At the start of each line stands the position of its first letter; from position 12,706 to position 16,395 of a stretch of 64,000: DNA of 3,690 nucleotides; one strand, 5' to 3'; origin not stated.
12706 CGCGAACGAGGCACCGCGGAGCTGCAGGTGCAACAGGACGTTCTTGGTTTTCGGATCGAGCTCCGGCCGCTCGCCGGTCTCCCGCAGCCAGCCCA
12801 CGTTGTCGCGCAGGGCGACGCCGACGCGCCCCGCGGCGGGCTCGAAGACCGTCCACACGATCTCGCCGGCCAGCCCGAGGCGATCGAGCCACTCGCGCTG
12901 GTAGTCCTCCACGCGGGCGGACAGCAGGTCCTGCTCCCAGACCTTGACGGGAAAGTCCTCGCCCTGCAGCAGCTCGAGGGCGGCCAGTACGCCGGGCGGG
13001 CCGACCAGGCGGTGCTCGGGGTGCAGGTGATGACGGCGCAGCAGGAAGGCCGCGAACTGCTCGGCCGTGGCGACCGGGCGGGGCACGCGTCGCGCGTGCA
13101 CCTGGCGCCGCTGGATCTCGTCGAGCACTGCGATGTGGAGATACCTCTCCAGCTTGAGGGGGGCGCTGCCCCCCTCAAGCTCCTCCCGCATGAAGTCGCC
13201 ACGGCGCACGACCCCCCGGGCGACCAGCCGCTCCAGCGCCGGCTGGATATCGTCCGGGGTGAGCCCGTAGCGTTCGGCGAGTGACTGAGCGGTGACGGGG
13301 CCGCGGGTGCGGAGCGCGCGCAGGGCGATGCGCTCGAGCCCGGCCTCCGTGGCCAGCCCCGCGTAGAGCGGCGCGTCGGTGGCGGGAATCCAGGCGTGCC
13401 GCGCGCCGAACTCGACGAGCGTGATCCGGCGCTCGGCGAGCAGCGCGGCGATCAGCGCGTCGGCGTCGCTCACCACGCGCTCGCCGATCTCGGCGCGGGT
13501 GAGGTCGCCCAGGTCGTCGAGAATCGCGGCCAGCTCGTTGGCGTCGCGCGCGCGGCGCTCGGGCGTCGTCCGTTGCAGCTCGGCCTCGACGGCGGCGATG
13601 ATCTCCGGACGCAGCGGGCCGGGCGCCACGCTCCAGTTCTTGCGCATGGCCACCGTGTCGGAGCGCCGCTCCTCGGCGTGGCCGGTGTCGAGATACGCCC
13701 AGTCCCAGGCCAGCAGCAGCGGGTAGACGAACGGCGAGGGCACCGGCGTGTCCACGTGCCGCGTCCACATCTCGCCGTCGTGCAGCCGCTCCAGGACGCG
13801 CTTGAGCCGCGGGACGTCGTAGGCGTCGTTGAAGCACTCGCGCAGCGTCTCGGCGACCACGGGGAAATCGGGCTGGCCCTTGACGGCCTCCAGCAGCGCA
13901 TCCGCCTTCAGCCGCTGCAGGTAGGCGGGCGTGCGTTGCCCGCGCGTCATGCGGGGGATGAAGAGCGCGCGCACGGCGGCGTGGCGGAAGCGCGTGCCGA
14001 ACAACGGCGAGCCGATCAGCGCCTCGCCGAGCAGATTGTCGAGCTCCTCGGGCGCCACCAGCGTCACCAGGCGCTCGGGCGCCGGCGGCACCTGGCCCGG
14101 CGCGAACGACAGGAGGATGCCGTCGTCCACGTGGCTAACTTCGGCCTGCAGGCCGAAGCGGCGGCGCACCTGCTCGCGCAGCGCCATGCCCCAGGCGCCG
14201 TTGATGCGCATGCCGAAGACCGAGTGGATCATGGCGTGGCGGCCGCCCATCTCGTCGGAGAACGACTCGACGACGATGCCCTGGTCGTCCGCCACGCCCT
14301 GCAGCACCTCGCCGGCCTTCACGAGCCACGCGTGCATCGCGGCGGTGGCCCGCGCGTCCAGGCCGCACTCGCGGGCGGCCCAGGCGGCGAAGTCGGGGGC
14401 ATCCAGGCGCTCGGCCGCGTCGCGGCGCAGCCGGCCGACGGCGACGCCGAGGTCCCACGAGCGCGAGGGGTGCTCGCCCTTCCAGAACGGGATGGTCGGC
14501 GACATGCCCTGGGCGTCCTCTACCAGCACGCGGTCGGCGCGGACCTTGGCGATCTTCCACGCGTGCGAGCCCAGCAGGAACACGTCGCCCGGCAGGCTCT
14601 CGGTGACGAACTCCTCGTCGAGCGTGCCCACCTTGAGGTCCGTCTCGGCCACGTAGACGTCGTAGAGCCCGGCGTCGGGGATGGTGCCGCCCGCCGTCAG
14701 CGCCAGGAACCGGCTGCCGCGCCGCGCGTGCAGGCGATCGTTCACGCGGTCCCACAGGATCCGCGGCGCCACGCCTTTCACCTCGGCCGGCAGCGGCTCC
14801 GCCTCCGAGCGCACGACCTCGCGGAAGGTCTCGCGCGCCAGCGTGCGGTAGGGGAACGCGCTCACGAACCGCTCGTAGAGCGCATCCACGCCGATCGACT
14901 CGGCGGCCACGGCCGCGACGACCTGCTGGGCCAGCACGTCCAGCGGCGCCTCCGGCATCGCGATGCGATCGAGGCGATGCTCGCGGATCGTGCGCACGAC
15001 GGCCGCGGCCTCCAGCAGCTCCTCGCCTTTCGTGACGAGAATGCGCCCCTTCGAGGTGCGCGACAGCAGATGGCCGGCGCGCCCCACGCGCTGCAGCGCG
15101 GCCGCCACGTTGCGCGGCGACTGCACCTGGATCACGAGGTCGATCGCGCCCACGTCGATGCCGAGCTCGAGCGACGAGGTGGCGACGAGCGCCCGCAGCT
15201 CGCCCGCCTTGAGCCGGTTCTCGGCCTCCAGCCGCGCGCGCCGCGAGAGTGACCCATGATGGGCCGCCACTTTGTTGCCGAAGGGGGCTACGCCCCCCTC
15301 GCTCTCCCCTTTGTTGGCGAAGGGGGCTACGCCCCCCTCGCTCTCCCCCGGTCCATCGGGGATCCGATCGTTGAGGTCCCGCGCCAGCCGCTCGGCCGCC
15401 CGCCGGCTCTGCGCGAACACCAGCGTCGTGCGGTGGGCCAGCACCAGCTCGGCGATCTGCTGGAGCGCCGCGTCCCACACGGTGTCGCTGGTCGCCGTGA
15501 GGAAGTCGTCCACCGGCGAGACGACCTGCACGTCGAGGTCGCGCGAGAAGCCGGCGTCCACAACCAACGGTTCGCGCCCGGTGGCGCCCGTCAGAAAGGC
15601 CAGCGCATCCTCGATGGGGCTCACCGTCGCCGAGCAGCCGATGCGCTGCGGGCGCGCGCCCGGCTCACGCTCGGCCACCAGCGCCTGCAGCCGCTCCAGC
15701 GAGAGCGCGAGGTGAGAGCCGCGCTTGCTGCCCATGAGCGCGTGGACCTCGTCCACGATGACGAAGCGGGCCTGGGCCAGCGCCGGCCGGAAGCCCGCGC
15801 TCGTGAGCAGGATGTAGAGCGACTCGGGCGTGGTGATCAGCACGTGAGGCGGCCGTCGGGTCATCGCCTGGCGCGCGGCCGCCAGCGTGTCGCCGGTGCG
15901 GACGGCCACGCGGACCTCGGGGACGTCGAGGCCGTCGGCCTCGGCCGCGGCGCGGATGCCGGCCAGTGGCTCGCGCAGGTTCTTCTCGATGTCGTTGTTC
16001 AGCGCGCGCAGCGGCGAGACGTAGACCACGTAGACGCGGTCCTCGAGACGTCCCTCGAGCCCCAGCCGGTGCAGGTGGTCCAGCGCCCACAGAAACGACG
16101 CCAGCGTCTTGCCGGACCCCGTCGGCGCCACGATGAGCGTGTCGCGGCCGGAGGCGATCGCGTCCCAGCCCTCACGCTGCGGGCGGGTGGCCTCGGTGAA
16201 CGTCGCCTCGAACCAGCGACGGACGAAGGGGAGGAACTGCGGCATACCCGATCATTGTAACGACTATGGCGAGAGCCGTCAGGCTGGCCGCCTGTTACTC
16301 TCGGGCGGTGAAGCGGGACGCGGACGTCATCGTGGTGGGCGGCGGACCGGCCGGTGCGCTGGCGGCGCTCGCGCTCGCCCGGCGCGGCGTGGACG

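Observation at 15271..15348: In-frame GC-hairpin insertions inside the lhr helicase gene (RPE-like behaviour)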

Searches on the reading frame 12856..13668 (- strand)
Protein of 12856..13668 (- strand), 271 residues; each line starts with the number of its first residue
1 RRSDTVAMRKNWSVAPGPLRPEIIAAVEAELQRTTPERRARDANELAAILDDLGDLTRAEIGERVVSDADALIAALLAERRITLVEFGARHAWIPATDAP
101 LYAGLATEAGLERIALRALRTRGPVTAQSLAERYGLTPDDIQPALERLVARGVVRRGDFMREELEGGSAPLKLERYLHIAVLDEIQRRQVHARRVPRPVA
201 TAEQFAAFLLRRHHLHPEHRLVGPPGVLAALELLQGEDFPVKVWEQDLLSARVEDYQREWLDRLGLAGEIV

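Call 73: predict_structure(alignment_id=A2)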
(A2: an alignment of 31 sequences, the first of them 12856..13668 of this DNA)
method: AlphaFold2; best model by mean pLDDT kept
length: 271 residues; sequences in the alignment: 31
mean_pLDDT: 63.5   pTM: 0.55
mean pLDDT of the five models: 63.5, 62.5, 59.5, 59.3, 58.6
residues with pLDDT >= 90: 72; 70-90: 52; 50-70: 30; < 50: 117
segments of 3 or more residues with pLDDT < 50: 1-20, 22-24, 26-39, 163-165, 195-263, 265-271
pLDDT, mean of each block of 10 residues (from residue 1): 27 36 49 45 76 89 82 92 93 94 90 91 89 94 95 83 50 78 61 45 45 37 34 32 30 40 40 28
secondary structure, 60 per line:
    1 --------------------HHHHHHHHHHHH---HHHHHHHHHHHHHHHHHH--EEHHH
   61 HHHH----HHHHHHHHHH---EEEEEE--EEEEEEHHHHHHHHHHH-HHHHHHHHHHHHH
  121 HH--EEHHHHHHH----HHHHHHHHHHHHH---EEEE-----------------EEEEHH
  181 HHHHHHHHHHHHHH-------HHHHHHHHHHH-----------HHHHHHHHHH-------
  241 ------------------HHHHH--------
elements in order: H21-32 H36-53 H58-64 H69-78 E82-87 E90-95 H96-106 H108-122 H127-133 H138-150 E154-157 E175-178 H179-194 H202-212 H224-233 H259-263

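Call 82: search_solved_structures(query=window:12856-13668:-, show_alignments=1, max_evalue=0.001)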
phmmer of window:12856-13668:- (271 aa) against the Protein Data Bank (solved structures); distinct sequences matched with E-value up to 0.001: 1.
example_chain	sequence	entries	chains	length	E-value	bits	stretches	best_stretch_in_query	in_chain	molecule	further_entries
7lhl_A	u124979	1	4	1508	1.3e-18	70.7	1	19-270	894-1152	ATP-dependent DNA helicase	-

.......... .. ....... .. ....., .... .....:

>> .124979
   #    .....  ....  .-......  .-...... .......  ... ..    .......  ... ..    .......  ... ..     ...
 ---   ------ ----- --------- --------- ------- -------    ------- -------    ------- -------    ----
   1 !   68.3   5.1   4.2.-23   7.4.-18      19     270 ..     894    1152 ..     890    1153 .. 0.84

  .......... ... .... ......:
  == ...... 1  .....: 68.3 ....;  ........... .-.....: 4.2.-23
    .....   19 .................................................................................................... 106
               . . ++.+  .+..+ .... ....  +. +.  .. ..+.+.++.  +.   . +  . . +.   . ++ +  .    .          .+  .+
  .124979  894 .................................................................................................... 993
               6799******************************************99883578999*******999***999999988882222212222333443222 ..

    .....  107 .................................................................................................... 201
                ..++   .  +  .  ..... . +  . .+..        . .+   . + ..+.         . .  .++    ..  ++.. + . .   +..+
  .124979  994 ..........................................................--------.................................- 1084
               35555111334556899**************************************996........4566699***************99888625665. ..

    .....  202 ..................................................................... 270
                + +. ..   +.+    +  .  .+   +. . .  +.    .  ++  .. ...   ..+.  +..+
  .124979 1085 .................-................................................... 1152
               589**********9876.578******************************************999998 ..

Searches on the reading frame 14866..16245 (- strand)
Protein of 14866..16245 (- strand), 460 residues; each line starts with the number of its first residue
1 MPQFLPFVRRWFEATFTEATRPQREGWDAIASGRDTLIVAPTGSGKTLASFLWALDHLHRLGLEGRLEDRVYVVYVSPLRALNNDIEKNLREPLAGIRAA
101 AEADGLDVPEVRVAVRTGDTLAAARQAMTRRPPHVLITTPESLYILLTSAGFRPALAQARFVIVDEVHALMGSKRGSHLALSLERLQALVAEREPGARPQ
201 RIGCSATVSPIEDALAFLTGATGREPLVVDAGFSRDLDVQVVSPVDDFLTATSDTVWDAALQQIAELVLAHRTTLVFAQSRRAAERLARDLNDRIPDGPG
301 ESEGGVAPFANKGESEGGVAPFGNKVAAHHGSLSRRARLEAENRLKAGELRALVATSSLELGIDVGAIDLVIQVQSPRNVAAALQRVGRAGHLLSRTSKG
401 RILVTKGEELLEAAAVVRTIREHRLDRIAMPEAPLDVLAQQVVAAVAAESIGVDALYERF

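Call 71: predict_structure(alignment_id=A1)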
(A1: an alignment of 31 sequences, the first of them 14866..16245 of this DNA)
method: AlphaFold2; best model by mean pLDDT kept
length: 460 residues; sequences in the alignment: 31
mean_pLDDT: 53.0   pTM: 0.41
mean pLDDT of the five models: 53.0, 50.2, 49.8, 43.6, 41.8
residues with pLDDT >= 90: 0; 70-90: 81; 50-70: 172; < 50: 207
segments of 3 or more residues with pLDDT < 50: 19-23, 29-47, 78-84, 117-121, 166-239, 243-252, 298-322, 359-366, 385-398, 423-449, 456-460
pLDDT, mean of each block of 10 residues (from residue 1): 60 59 49 37 45 63 63 55 52 69 71 52 58 61 52 54 45 28 35 37 27 39 31 37 45 58 82 79 83 70 27 31 69 71 80 70 53 68 44 41 56 54 42 40 46 50
secondary structure, 60 per line:
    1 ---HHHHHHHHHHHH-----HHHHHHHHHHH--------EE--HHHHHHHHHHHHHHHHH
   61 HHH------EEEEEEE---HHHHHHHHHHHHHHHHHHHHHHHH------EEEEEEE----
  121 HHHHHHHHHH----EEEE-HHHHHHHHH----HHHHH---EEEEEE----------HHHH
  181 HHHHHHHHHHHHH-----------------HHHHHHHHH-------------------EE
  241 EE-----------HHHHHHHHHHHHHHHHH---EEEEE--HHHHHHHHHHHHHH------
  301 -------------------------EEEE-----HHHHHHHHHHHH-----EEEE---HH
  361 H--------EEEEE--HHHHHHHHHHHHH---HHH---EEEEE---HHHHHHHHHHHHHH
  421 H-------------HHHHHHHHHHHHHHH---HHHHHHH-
elements in order: H4-15 H21-31 H44-63 E70-76 H80-103 E110-116 H121-130 E135-138 H140-148 H153-157 E161-166 H177-193 H211-219 E239-242 H254-270 E274-278 H281-294 E326-329 H335-346 E352-355 E370-374 H377-389 E399-403 H407-421 H435-449 H453-459

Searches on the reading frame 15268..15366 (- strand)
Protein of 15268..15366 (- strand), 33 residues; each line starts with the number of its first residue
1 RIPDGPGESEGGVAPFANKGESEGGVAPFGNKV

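Call 91: search_protein_representatives(protein=window:15268-15366:-)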
Query: 33 residues. Proteins with E-value up to 0.001 (for the whole library): 2; up to 1e-10: 1; up to 1e-30: 0. The best 2 are listed.
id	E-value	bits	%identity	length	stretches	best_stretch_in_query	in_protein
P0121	7.8e-12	59.1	100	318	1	1-33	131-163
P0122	1.6e-09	52.1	97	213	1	4-33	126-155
